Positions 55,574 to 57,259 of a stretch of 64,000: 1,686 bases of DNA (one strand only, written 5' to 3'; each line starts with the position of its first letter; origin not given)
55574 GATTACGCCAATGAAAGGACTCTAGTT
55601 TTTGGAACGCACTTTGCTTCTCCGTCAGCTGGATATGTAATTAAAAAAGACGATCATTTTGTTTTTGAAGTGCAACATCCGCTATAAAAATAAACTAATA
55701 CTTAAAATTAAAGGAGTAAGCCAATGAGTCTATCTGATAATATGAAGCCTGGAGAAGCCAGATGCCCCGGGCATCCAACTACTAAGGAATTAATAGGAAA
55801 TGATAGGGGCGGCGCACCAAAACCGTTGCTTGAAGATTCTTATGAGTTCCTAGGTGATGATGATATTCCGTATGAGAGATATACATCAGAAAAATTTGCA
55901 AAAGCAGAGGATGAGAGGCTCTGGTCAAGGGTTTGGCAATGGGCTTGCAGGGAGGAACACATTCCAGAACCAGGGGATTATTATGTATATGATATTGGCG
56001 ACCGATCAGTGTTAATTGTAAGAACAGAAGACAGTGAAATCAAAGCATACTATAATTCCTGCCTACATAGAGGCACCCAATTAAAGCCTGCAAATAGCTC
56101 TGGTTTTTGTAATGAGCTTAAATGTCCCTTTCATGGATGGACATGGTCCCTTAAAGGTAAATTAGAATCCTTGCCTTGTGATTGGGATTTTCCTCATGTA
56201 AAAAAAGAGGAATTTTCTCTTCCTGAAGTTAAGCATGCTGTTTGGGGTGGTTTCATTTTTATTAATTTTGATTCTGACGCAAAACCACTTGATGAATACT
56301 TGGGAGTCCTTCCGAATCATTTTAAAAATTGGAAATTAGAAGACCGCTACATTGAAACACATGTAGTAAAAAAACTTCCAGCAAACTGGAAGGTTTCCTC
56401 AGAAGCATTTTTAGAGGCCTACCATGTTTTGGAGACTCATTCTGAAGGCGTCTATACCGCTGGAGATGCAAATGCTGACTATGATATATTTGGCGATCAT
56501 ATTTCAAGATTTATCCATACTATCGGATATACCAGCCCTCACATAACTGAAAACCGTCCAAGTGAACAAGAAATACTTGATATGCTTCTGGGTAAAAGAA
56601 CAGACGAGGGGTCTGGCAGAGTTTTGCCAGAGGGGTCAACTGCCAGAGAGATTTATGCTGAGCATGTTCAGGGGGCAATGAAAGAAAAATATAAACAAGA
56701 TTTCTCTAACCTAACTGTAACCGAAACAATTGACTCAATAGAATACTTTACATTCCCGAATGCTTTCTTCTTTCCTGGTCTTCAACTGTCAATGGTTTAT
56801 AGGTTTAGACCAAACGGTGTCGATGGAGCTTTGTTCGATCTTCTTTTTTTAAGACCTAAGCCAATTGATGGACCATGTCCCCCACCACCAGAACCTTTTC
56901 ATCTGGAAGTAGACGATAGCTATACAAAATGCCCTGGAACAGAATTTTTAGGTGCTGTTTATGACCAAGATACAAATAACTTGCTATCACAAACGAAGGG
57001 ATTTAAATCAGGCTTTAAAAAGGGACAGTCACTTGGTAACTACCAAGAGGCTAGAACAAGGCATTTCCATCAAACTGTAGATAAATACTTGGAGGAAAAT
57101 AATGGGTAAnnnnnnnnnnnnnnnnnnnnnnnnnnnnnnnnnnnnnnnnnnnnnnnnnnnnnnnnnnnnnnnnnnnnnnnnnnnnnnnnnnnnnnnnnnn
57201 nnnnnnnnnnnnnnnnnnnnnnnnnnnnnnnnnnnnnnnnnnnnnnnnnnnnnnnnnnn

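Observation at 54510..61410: Eight-gene plus-strand operon around Rieske paralog E with dienelactone hydrolase and two MBL hydrolases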

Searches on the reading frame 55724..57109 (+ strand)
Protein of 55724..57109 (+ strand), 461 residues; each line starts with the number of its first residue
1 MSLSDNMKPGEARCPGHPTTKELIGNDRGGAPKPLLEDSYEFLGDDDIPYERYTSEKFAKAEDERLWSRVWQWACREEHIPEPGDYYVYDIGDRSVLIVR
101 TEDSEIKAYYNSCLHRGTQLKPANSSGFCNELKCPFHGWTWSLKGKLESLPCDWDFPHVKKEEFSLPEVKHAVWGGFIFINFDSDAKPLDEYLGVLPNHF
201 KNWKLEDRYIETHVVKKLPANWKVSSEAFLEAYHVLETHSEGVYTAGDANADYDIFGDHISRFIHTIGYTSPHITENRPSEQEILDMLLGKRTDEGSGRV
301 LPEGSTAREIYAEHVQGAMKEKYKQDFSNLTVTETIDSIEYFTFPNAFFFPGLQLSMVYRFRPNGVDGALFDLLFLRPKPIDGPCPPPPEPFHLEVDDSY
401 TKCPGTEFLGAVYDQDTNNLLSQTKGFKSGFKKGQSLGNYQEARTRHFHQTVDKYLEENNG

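Call 4: search_protein_families(library=pfam, proteins=[window:55724-57109:+])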
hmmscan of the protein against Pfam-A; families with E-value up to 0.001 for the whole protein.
window:55724-57109:+ (461 aa): 2 families
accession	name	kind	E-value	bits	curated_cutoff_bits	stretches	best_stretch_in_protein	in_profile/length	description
PF00848.25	Ring_hydroxyl_A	-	6.7e-20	72.3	24.9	1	211-457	13-207/208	Ring hydroxylating alpha subunit (catalytic domain)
PF00355.32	Rieske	-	2e-16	60.1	20.3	1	71-153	2-81/88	Rieske [2Fe-2S] domain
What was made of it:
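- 55724..57109 (+): Rieske non-haem iron oxygenase alpha subunit 'E' (461 aa), the functional core. Pfam Rieske + Ring_hydroxyl_A (call 4).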

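Call 6: search_protein_families(library=ncbifam, proteins=[window:55724-57109:+])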
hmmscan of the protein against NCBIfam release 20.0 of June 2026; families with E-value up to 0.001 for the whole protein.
window:55724-57109:+ (461 aa): 5 families
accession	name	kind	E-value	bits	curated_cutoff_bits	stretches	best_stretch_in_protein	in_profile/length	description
NF058607.1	GlBtMonoOxGbcA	equivalog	1.6e-30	105.9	670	1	48-243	33-226/420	glycine betaine monooxygenase oxygenase subunit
NF042946.1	3PPDioc_HcaE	equivalog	5.4e-29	101.5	830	1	52-249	20-224/450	3-phenylpropionate/cinnamic acid dioxygenase subunit alpha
NF041684.1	ant_diox_AndAc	equivalog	3.5e-21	75.3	750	1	47-235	22-218/418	anthranilate 1,2-dioxygenase large subunit AndAc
TIGR03229.1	benzo_1_2_benA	equivalog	7.6e-21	74.5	780.95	1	48-241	16-217/433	benzoate 1,2-dioxygenase large subunit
TIGR03228.1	anthran_1_2_A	equivalog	1.2e-17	63.8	671.9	1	53-245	21-219/438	anthranilate 1,2-dioxygenase large subunit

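Call 7: find_encoding_contigs(protein=window:55724-57109:+, flank=10000, max_places=6)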
Protein window:55724-57109:+ (461 aa): 23 contigs read that carry it; 6 places shown.
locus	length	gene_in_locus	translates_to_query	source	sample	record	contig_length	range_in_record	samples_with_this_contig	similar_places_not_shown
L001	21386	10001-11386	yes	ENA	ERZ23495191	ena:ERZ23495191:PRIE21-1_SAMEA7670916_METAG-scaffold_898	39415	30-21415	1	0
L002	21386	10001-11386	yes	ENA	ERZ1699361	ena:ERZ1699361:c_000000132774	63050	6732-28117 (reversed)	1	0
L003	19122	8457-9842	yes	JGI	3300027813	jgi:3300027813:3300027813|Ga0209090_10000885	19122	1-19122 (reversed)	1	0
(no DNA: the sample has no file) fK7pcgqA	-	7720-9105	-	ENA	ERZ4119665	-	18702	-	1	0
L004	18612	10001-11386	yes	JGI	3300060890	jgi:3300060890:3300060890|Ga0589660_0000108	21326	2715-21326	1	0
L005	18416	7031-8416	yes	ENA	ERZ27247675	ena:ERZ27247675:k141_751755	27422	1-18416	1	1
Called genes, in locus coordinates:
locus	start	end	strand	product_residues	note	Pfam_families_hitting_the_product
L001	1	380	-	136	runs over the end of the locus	?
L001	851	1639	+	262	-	PF00106:adh_short, PF13561:adh_short_C2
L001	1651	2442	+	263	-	PF00378:ECH_1, PF16113:ECH_2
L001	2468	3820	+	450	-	PF00355:Rieske, PF00848:Ring_hydroxyl_A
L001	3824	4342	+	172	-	PF13577:SnoaL_4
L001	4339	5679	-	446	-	PF07690:MFS_1, PF13347:MFS_2, PF07690:MFS_1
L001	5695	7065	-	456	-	PF07690:MFS_1, PF13347:MFS_2, PF07690:MFS_1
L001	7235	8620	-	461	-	PF00355:Rieske, PF00848:Ring_hydroxyl_A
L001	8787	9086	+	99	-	PF03992:ABM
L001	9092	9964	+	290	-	PF00753:Lactamase_B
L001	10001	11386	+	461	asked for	PF00355:Rieske, PF00848:Ring_hydroxyl_A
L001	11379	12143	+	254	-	PF00106:adh_short, PF23441:SDR (weak), PF13561:adh_short_C2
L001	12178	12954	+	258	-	PF00106:adh_short, PF08659:KR, PF13561:adh_short_C2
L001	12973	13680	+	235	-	PF01738:DLH, PF02230:Abhydrolase_2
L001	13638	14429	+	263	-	PF23023:Anti-Pycsar_Apyc1 (weak), PF00753:Lactamase_B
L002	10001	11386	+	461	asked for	PF00355:Rieske, PF00848:Ring_hydroxyl_A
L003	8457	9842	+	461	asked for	PF00355:Rieske, PF00848:Ring_hydroxyl_A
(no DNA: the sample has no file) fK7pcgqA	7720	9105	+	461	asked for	PF00355:Rieske, PF00848:Ring_hydroxyl_A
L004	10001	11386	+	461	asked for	PF00355:Rieske, PF00848:Ring_hydroxyl_A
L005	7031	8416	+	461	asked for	PF00355:Rieske, PF00848:Ring_hydroxyl_A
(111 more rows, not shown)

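Call 8: find_homologous_proteins(query=window:55724-57109:+, max_evalue=1e-20)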
Query window:55724-57109:+ (461 aa): 5025 proteins with E <= 1e-20 among 8000 candidates; the best 120 are listed.
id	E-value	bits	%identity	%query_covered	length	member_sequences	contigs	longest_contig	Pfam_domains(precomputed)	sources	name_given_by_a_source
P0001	3.8e-284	961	84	100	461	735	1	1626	PF00355.33,PF00848.26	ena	-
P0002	1.2e-242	824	74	100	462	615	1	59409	PF00355.33,PF00848.26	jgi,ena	-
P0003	1.7e-239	814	73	100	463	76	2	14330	PF00355.33,PF00848.26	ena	-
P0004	2.9e-213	727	65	98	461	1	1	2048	PF00355.33,PF00848.26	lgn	-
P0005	1.1e-209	715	64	99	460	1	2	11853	PF00355.33,PF00848.26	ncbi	-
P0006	1.8e-207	708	55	98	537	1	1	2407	PF00355.33,PF00848.26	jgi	-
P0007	1.8e-203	695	63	98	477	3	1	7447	PF00355.33,PF00848.26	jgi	jgi:phenylpropionate dioxygenase-like ring-hydroxylating dioxygenase large terminal subunit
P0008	3.0e-202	691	62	99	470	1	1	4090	PF00355.33,PF00848.26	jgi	jgi:phenylpropionate dioxygenase-like ring-hydroxylating dioxygenase large terminal subunit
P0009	1.7e-200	685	61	100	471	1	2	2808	PF00355.33,PF00848.26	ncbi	-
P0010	3.6e-200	684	62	98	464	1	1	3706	PF00355.33,PF00848.26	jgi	jgi:phenylpropionate dioxygenase-like ring-hydroxylating dioxygenase large terminal subunit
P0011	6.3e-200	683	61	99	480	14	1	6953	PF00355.33,PF00848.26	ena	-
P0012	1.4e-199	682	62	98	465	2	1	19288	PF00355.33,PF00848.26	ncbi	-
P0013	5.1e-199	680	62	98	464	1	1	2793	PF00355.33,PF00848.26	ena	-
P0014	1.6e-198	679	60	98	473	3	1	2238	PF00355.33,PF00848.26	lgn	-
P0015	4.5e-198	677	61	99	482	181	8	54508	PF00355.33,PF00848.26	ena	-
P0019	5.7e-197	674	61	98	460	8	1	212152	PF00355.33,PF00848.26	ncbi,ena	-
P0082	1.9e-183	629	58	97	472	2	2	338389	PF00355.33,PF00848.26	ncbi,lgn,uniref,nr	ncbi:aromatic ring-hydroxylating oxygenase subunit alpha [Pseudomonas jinjuensis]|uniref:Rieske [2Fe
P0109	1.2e-178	613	57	97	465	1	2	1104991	PF00355.33,PF00848.26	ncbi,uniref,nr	ncbi:aromatic ring-hydroxylating oxygenase subunit alpha [Parahaliea aestuarii]|uniref:Aromatic ring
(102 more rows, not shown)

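Call 10: find_encoding_contigs(protein=P0002, flank=10000, max_places=1)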
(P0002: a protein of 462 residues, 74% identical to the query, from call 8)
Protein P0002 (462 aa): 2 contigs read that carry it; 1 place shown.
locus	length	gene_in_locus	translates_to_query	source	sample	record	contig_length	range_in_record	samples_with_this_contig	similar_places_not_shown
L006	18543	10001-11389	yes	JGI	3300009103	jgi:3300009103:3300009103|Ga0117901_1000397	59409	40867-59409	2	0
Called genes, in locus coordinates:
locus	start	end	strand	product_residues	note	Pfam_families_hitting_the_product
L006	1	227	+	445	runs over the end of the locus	PF00355:Rieske, PF00848:Ring_hydroxyl_A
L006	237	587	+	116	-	PF03992:ABM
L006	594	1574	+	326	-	PF04909:Amidohydro_2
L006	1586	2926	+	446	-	PF01979:Amidohydro_1, PF07969:Amidohydro_3 (faint)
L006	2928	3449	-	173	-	PF13577:SnoaL_4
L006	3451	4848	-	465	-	PF07690:MFS_1, PF13347:MFS_2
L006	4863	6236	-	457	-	PF00355:Rieske, PF00848:Ring_hydroxyl_A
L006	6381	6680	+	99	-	PF03992:ABM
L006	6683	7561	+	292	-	PF00753:Lactamase_B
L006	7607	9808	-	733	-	PF07715:Plug, PF00593:TonB_dep_Rec_b-barrel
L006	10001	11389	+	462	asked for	PF00355:Rieske, PF00848:Ring_hydroxyl_A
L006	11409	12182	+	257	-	PF00106:adh_short, PF08659:KR (weak), PF13561:adh_short_C2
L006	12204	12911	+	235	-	PF01738:DLH, PF02230:Abhydrolase_2 (weak)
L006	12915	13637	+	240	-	PF00753:Lactamase_B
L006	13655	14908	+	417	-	PF07690:MFS_1, PF13000:Acatn, PF03092:BT1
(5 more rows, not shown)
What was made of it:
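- Checked: OCS116 orthologs are 240 aa and start after the DLH stop (call 10).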

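Call 11: find_encoding_contigs(protein=P0109, flank=10000, max_places=1)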
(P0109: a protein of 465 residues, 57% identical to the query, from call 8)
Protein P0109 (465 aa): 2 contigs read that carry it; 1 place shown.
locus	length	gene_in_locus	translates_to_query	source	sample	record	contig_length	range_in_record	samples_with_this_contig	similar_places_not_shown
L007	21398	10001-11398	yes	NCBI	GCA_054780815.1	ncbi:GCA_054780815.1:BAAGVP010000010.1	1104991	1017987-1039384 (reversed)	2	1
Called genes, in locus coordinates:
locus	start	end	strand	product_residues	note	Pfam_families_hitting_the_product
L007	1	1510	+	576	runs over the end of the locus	PF00890:FAD_binding_2, PF01266:DAO (weak), PF03486:HI0933_like (faint), PF12831:FAD_oxidored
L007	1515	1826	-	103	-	PF00355:Rieske, PF13806:Rieske_2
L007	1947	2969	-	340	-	PF16884:ADH_N_2, PF00107:ADH_zinc_N, PF13602:ADH_zinc_N_2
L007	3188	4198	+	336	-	PF16884:ADH_N_2, PF00107:ADH_zinc_N, PF13602:ADH_zinc_N_2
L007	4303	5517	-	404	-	PF00355:Rieske, PF00848:Ring_hydroxyl_A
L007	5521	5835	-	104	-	PF03992:ABM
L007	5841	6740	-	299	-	PF01261:AP_endonuc_2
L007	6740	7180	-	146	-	PF10604:Polyketide_cyc2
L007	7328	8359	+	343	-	PF16884:ADH_N_2, PF00107:ADH_zinc_N, PF13602:ADH_zinc_N_2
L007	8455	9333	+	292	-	PF00106:adh_short, PF08659:KR (weak), PF13561:adh_short_C2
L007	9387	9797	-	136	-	PF13577:SnoaL_4, PF13474:SnoaL_3 (faint), PF14534:DUF4440, PF12680:SnoaL_2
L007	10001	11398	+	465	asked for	PF00355:Rieske, PF00848:Ring_hydroxyl_A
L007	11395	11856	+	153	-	PF00903:Glyoxalase, PF13669:Glyoxalase_4, PF18029:Glyoxalase_6 (weak)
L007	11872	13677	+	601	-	PF13620:CarboxypepD_reg, PF22904:NOMO1-like_2nd (weak), PF08450:SGL (faint), PF24684:Vgb_lyase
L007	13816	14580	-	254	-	PF00106:adh_short, PF08659:KR, PF23441:SDR (faint), PF13561:adh_short_C2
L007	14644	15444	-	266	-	PF00106:adh_short, PF13561:adh_short_C2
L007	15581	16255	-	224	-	PF00440:TetR_N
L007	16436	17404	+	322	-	PF00676:E1_dh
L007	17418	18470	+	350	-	PF02779:Transket_pyr, PF02780:Transketolase_C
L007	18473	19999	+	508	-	PF00364:Biotin_lipoyl, PF25917:BSH_RND (weak), PF02817:E3_binding, PF00198:2-oxoacid_dh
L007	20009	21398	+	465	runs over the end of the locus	PF00890:FAD_binding_2 (weak), PF01134:GIDA (faint), PF01266:DAO (faint), PF07992:Pyr_redox_2, PF12831:FAD_oxidored, PF13738:Pyr_redox_3, PF00070:Pyr_redox, PF02852:Pyr_redox_dim, +2 more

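Call 12: find_encoding_contigs(protein=P0082, flank=10000, max_places=1)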
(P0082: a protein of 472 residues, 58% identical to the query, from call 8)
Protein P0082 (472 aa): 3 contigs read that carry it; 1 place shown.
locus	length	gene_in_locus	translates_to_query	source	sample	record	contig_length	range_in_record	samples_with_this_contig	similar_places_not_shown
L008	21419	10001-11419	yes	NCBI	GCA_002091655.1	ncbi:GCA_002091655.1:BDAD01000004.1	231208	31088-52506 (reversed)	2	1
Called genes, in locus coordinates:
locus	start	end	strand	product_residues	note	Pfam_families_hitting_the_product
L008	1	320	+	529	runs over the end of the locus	PF00355:Rieske, PF00848:Ring_hydroxyl_A, PF13577:SnoaL_4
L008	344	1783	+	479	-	PF00890:FAD_binding_2, PF01266:DAO, PF07992:Pyr_redox_2 (faint), PF12831:FAD_oxidored (weak)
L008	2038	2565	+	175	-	PF13577:SnoaL_4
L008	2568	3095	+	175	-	PF13577:SnoaL_4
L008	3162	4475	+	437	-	PF00355:Rieske, PF00848:Ring_hydroxyl_A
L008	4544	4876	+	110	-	PF03992:ABM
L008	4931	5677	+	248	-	PF00106:adh_short, PF08659:KR (weak), PF13561:adh_short_C2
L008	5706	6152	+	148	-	PF00903:Glyoxalase, PF13468:Glyoxalase_3 (weak), PF13669:Glyoxalase_4, PF18029:Glyoxalase_6 (weak)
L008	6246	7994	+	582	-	PF00890:FAD_binding_2, PF01266:DAO, PF03486:HI0933_like (faint), PF12831:FAD_oxidored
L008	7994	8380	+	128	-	-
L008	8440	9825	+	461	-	PF17131:TP_0789-like (faint), PF07044:DUF1329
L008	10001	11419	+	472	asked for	PF00355:Rieske, PF00848:Ring_hydroxyl_A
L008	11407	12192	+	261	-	PF00106:adh_short, PF01370:Epimerase (faint), PF08659:KR, PF13561:adh_short_C2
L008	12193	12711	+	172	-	PF13577:SnoaL_4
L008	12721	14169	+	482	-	PF00355:Rieske, PF00848:Ring_hydroxyl_A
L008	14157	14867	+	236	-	PF07110:EthD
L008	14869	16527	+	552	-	PF00732:GMC_oxred_N, PF00890:FAD_binding_2 (faint), PF01266:DAO (faint), PF05199:GMC_oxred_C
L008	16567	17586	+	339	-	PF16884:ADH_N_2, PF00107:ADH_zinc_N, PF13602:ADH_zinc_N_2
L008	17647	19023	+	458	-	PF07044:DUF1329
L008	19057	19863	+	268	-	PF00106:adh_short, PF08659:KR (weak), PF13561:adh_short_C2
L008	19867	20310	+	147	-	PF10604:Polyketide_cyc2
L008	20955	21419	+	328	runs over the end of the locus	PF00676:E1_dh, PF02775:TPP_enzyme_C (weak)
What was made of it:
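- Tried and rejected: A Rieske-SnoaL_4 fusion exists in P. jinjuensis (call 12).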

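Call 13: search_solved_structures(query=window:55724-57109:+, max_evalue=0.00001)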
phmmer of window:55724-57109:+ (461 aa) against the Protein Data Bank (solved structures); distinct sequences matched with E-value up to 0.00001: 29.
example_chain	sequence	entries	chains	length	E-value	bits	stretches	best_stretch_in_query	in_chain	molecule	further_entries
1uli_A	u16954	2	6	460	3.1e-27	98.7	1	52-244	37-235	biphenyl dioxygenase large subunit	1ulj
2b1x_A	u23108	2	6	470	5e-27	98.1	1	53-272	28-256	naphthalene dioxygenase large subunit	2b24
7c8z_A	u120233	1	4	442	6.1e-27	97.8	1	43-239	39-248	Salicylate 5-hydroxylase, large oxygenase component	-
6y9c_A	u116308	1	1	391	6.3e-26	94.4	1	49-239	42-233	Carnitine monooxygenase oxygenase subunit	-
8k0a_A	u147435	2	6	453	7.2e-26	94.2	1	52-249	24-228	3-phenylpropionate/cinnamic acid dioxygenase subunit alpha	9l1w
6y8j_A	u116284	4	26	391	8.6e-26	94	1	49-239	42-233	Carnitine monooxygenase oxygenase subunit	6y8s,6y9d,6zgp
3en1_A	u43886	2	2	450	5.4e-25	91.4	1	51-243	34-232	Benzene 1,2-dioxygenase subunit alpha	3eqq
9jp5_A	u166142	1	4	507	6.5e-25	91.1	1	47-242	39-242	Phthalate 3,4-dioxygenase alpha subunit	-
2gbw_A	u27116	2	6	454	3e-22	82.3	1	59-247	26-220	Biphenyl 2,3-Dioxygenase Alpha Subunit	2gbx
5aeu_A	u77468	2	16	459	6e-22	81.3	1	53-244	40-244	BIPHENYL DIOXYGENASE SUBUNIT ALPHA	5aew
7vju_A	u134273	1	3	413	6.2e-22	81.3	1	47-239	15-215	Rieske (2Fe-2S) domain protein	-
2hmj_A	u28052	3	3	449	7.4e-22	81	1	57-243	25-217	Naphthalene 1,2-dioxygenase alpha subunit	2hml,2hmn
4hjl_A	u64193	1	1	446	7.4e-22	81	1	57-243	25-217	Naphthalene 1,2-dioxygenase subunit alpha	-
1eg9_A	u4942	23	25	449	7.5e-22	81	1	57-243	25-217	PROTEIN (NAPHTHALENE 1,2-DIOXYGENASE ALPHA SUBUNIT) | NAPHTHALENE 1,2-DIOXYGENASE | NAPHTHALENE 1,2-DIOXYGENASE ALPHA SUBUNIT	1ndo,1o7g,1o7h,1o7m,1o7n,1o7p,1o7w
2yfi_A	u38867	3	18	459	7.6e-22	81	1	53-244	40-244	BIPHENYL DIOXYGENASE SUBUNIT ALPHA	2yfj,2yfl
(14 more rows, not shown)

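Call 19: find_related_loci(query=A1, collection=genome_contigs, flank=10000)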
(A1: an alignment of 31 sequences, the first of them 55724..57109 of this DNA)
Query A1 (461 aa) in genome_contigs; peptide patterns used: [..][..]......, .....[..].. (x = any residue, [..] = any of these).
599 stretches matched a pattern (row limit reached: there are more); 580 encode a relative of the query (tblastn E <= 1e-3); the best 80 are kept; 80 distinct loci.
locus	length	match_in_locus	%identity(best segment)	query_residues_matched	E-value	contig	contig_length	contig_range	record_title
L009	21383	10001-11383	84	1-461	0e+0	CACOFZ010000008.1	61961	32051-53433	uncultured PS1 clade bacterium isolate AH-321-D15 genome assembly, contig: AH-321-D15_NODE_8, whole genome shotgun seque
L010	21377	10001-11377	73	1-458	0e+0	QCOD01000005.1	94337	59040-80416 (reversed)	OCS116 cluster bacterium AG-430-B22 Ga0172088_105, whole genome shotgun sequence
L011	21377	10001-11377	73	1-458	0e+0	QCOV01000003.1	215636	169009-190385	OCS116 cluster bacterium AG-435-F03 Ga0172089_13, whole genome shotgun sequence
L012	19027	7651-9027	73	1-458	0e+0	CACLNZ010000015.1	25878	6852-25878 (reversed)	uncultured PS1 clade bacterium isolate AG-464-P19 genome assembly, contig: AG-464-P19_NODE_15, whole genome shotgun sequ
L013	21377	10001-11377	73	1-458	0e+0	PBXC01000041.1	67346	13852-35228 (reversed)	MAG: Rhodobiaceae bacterium isolate RS626 29956, whole genome shotgun sequence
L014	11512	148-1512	64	4-456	0e+0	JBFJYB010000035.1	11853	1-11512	MAG: Acidimicrobiales bacterium isolate Mix_sand19.2022.05.G.76 k141_3558467_length_11853_cov_11.3763, whole genome shot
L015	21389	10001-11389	61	6-460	0e+0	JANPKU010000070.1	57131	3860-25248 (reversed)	MAG: Actinomycetes bacterium isolate VAR_61_metabat_177 VAR_61_k141_2642569, whole genome shotgun sequence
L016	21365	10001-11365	62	7-458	0e+0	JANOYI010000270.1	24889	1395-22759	MAG: Ilumatobacteraceae bacterium isolate VAR_83_metabat_148 VAR_83_k141_3394376, whole genome shotgun sequence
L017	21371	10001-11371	61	6-459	0e+0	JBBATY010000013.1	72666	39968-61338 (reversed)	MAG: Ilumatobacteraceae bacterium isolate EUL_283 ctg13-EUL_283, whole genome shotgun sequence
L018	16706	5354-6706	62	6-456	0e+0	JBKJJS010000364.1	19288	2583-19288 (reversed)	MAG: Ilumatobacteraceae bacterium isolate ant_bin.212 k117_912227, whole genome shotgun sequence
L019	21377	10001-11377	59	6-461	0e+0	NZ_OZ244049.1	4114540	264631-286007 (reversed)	MAG: Ilumatobacter sp. isolate 5a447278-5078-4f63-ac57-e5a766e107b8 chromosome 1, complete sequence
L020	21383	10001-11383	60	6-458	0e+0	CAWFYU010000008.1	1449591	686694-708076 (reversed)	MAG: Ilumatobacteraceae bacterium isolate MFD04651.bin.1.223 genome assembly, contig: contig_1916, whole genome shotgun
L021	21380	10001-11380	58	7-461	0e+0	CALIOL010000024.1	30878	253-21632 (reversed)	MAG: uncultured Ilumatobacter sp. isolate R2_Bin_METABAT__106_sub_1 genome assembly, contig: c_000000924377, whole genom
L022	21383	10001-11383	59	6-458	0e+0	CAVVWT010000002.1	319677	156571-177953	MAG: Ilumatobacteraceae bacterium isolate MFD09779.bin.1.209 genome assembly, contig: contig_12009, whole genome shotgun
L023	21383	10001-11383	58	6-461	0e+0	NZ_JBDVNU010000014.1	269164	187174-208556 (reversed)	MAG: Ilumatobacter sp. isolate CB.66.M.B5_19_16 CB_66_M_B5_19_16_000000000014, whole genome shotgun sequence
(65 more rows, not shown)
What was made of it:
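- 55724..57109 (+): Relatives at 52-64% identity occur in Acidimicrobiia, Halieaceae, Pseudomonas, sphingomonads and a Dehalococcoidia MAG (calls 8, 19).
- The organism is placed by 84% identity to a PS1-clade SAG and 73% to OCS116 genomes (call 19).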
